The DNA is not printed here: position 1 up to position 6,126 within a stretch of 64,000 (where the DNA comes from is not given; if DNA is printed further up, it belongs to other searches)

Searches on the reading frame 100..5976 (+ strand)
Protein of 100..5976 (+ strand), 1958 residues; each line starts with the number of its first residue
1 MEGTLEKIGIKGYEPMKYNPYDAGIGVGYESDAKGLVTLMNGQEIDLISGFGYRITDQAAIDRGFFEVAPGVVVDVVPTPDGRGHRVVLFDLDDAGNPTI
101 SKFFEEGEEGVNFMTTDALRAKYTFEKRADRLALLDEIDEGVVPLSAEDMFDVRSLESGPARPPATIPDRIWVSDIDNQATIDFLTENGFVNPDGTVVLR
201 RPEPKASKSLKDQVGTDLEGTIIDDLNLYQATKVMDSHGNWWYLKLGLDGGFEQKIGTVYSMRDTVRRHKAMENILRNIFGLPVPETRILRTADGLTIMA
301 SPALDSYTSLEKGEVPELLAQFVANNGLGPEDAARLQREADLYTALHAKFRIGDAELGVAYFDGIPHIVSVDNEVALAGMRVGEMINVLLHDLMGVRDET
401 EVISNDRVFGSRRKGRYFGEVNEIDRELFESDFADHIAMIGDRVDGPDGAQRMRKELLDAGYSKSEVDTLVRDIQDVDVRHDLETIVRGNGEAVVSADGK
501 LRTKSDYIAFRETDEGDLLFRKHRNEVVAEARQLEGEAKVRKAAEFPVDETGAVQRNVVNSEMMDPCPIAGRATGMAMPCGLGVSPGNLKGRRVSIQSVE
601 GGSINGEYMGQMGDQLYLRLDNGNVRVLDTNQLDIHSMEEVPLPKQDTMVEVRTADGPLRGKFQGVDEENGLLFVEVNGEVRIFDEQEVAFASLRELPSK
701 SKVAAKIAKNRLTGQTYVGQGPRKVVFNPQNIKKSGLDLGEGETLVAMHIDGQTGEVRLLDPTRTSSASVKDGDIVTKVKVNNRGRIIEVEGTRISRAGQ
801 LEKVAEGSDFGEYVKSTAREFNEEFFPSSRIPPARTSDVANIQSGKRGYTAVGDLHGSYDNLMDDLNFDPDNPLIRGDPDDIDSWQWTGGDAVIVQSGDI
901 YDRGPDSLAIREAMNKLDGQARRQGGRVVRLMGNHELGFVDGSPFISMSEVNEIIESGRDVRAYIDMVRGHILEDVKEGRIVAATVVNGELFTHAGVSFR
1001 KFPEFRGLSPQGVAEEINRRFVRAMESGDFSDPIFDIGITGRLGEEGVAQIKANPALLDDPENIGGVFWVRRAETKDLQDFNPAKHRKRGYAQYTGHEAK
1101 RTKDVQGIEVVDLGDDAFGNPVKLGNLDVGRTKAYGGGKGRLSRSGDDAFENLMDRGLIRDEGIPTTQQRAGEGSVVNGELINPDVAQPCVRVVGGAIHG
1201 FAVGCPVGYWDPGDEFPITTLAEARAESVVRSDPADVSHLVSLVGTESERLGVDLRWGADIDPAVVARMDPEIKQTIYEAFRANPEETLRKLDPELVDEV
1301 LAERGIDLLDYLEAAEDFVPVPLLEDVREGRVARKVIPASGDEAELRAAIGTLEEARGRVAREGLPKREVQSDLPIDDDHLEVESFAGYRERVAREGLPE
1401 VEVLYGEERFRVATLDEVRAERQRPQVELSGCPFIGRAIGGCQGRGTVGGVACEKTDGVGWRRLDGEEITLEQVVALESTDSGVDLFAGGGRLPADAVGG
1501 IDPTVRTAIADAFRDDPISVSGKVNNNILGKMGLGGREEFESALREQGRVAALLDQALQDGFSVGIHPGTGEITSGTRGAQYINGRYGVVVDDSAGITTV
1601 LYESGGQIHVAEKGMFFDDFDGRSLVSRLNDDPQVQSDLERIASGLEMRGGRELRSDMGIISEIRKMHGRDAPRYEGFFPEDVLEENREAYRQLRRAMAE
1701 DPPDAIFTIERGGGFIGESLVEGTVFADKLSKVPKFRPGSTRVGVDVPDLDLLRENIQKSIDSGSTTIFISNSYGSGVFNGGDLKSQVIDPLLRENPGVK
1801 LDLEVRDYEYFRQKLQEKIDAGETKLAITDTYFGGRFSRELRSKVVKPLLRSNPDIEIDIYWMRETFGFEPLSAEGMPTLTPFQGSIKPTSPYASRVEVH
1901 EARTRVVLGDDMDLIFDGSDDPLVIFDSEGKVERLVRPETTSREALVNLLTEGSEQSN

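Call 19: search_protein_families(library=pfam, proteins=[window:100-5976:+], max_evalue=0.00001)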
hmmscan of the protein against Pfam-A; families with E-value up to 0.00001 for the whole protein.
window:100-5976:+ (1958 aa): 1 family
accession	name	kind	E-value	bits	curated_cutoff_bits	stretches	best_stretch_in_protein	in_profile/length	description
PF00149.33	Metallophos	-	2.2e-06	28.7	21.5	1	851-946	5-80/191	Calcineurin-like phosphoesterase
